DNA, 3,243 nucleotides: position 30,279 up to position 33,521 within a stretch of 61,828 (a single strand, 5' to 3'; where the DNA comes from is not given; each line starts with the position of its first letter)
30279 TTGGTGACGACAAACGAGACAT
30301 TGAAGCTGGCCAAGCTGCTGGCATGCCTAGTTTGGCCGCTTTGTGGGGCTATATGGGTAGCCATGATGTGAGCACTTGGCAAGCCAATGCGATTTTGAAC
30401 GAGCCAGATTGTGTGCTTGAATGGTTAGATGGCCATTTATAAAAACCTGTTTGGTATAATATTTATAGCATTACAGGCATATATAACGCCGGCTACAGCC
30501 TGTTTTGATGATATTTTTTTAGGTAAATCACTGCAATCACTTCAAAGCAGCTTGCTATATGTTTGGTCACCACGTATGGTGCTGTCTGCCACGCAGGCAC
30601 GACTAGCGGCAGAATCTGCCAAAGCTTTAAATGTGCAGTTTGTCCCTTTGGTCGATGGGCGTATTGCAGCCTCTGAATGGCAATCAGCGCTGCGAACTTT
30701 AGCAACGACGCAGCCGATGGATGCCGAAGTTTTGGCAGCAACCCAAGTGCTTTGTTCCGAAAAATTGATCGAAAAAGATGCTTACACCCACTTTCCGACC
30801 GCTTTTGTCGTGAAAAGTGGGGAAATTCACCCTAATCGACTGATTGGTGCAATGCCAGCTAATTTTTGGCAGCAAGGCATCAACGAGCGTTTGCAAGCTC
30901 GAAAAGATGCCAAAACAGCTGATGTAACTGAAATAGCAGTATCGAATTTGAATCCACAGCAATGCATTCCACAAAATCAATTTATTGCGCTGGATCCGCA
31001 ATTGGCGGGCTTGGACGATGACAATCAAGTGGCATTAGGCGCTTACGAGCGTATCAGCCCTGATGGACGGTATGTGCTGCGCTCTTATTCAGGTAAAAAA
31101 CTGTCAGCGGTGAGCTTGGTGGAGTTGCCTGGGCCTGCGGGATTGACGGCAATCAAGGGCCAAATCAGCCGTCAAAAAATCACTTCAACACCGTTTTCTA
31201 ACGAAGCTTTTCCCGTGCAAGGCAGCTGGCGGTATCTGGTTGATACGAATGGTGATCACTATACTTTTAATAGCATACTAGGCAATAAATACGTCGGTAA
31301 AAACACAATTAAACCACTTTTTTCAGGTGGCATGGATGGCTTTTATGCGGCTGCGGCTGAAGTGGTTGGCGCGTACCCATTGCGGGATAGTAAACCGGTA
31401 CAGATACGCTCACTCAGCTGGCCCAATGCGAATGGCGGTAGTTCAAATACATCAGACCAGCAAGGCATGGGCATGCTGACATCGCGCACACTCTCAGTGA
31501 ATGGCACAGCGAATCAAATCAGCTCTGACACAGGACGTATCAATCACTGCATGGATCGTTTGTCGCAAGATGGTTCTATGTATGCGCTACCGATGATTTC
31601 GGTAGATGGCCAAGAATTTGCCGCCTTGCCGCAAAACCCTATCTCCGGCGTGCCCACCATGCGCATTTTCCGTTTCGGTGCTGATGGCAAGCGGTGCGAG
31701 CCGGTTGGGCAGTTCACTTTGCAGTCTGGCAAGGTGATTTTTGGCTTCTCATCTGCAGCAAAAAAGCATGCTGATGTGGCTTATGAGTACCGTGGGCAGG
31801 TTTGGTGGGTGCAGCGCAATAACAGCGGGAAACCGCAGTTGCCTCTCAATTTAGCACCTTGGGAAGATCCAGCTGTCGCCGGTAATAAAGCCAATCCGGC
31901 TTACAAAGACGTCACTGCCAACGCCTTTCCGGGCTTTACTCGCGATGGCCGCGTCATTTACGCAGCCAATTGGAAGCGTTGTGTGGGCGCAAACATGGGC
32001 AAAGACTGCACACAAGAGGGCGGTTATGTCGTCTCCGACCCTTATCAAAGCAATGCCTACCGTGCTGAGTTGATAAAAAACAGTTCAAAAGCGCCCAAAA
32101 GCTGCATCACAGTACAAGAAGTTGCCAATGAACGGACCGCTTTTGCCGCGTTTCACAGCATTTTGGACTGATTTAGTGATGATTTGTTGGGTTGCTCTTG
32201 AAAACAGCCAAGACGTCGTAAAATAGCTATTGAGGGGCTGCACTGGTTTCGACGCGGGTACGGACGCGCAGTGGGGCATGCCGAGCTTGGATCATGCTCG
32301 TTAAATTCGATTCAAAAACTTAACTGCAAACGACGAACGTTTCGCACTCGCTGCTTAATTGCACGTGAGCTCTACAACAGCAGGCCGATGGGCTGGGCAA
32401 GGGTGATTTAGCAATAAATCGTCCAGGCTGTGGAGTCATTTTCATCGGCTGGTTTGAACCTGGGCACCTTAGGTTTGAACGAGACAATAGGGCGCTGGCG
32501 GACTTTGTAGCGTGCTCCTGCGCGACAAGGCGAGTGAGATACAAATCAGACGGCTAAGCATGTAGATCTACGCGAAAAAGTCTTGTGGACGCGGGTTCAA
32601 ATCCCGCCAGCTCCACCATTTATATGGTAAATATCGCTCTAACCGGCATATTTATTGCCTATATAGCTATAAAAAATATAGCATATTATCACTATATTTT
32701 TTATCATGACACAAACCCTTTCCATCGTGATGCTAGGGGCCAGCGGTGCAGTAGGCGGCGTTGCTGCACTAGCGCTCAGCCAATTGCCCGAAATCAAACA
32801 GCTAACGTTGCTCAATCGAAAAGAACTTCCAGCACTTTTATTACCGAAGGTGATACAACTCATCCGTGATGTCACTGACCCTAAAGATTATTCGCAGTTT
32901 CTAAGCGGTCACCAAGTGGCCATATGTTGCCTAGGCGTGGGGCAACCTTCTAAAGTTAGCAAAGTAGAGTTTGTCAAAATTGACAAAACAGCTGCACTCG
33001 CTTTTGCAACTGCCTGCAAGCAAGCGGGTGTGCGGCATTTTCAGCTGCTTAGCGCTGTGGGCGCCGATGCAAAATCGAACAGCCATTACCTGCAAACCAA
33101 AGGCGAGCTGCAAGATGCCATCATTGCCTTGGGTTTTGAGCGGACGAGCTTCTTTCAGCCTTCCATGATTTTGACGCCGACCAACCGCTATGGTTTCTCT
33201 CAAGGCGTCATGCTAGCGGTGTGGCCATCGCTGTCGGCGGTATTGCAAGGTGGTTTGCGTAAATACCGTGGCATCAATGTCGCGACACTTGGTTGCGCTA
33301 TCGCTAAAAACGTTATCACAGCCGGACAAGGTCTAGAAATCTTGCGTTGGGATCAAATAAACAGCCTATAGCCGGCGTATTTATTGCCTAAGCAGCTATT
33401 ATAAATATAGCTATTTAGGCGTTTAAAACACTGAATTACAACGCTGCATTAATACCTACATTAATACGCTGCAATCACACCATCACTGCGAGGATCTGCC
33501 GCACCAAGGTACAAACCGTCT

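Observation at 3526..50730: Repeat copies sit inside protein-coding genes with the reading frame preserved (RPE-like behaviour)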

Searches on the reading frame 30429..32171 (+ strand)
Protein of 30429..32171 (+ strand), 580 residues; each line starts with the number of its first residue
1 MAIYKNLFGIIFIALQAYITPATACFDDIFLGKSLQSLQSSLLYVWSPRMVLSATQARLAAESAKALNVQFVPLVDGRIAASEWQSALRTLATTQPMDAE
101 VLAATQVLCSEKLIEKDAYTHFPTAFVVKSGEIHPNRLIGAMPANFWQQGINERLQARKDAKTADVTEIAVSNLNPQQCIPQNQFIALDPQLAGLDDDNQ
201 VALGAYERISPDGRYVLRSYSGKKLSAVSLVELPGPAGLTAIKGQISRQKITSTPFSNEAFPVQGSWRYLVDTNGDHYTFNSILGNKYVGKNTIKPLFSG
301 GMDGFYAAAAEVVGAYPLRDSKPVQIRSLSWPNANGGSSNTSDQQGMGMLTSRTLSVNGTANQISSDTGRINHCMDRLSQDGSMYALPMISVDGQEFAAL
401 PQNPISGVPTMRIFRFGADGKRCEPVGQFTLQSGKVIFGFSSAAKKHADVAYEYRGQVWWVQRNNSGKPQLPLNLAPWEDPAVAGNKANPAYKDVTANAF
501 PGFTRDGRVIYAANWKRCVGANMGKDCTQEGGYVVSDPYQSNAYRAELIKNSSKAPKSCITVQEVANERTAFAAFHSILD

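Call 27: find_homologous_proteins(query=window:30429-32171:+, max_evalue=0.00001)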
Query window:30429-32171:+ (580 aa): 555 proteins with E <= 0.00001 among 8000 candidates; the best 120 are listed.
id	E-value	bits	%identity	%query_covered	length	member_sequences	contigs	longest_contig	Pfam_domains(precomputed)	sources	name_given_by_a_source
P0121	0.0e+0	1301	98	100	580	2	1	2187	-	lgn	-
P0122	0.0e+0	1300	98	100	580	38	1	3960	-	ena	-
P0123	0.0e+0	1188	91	100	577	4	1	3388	-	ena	-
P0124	0.0e+0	1107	83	100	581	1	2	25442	-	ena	-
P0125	0.0e+0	1106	84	99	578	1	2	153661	-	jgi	jgi:hypothetical protein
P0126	0.0e+0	1087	81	100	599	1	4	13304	-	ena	-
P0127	0.0e+0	1073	80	100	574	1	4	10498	-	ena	-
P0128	0.0e+0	1070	81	99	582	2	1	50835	-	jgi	jgi:hypothetical protein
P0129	0.0e+0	1070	81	100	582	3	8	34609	-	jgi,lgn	jgi:hypothetical protein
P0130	0.0e+0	1055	81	99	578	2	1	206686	-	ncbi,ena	-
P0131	0.0e+0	1053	79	99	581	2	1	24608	-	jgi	jgi:hypothetical protein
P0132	0.0e+0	1037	78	99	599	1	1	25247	-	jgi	jgi:hypothetical protein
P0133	0.0e+0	1027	77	100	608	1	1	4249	-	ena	-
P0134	0.0e+0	1011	76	100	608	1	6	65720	-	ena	-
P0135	1.0e-296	1003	76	99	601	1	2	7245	-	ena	-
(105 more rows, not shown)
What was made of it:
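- Checked: hyp580 has 555 homologues (call 27).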

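Call 59: search_protein_families(library=pfam, proteins=[window:30429-32171:+], max_evalue=0.01)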
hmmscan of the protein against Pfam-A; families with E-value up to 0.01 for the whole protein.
window:30429-32171:+ (580 aa): 0 families

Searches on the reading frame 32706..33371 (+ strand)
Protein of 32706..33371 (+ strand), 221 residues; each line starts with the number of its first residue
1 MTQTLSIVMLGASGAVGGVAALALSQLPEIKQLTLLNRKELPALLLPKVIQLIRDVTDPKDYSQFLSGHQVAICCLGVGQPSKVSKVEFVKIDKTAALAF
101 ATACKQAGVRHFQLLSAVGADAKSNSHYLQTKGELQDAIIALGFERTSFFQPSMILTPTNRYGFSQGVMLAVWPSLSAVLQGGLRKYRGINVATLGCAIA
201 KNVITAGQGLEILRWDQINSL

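Call 59: search_protein_families(library=pfam, proteins=[window:32706-33371:+], max_evalue=0.01)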
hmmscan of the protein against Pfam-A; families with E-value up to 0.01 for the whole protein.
window:32706-33371:+ (221 aa): 2 families
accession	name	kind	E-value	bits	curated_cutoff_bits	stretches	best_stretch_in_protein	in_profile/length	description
PF13460.12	NAD_binding_10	-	9.1e-10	39.1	27.2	1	14-126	1-107/184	NAD(P)H-binding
PF03435.24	Sacchrp_dh_NADP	-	0.0076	17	25.1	0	7-75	1-75/129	Saccharopine dehydrogenase NADP binding domain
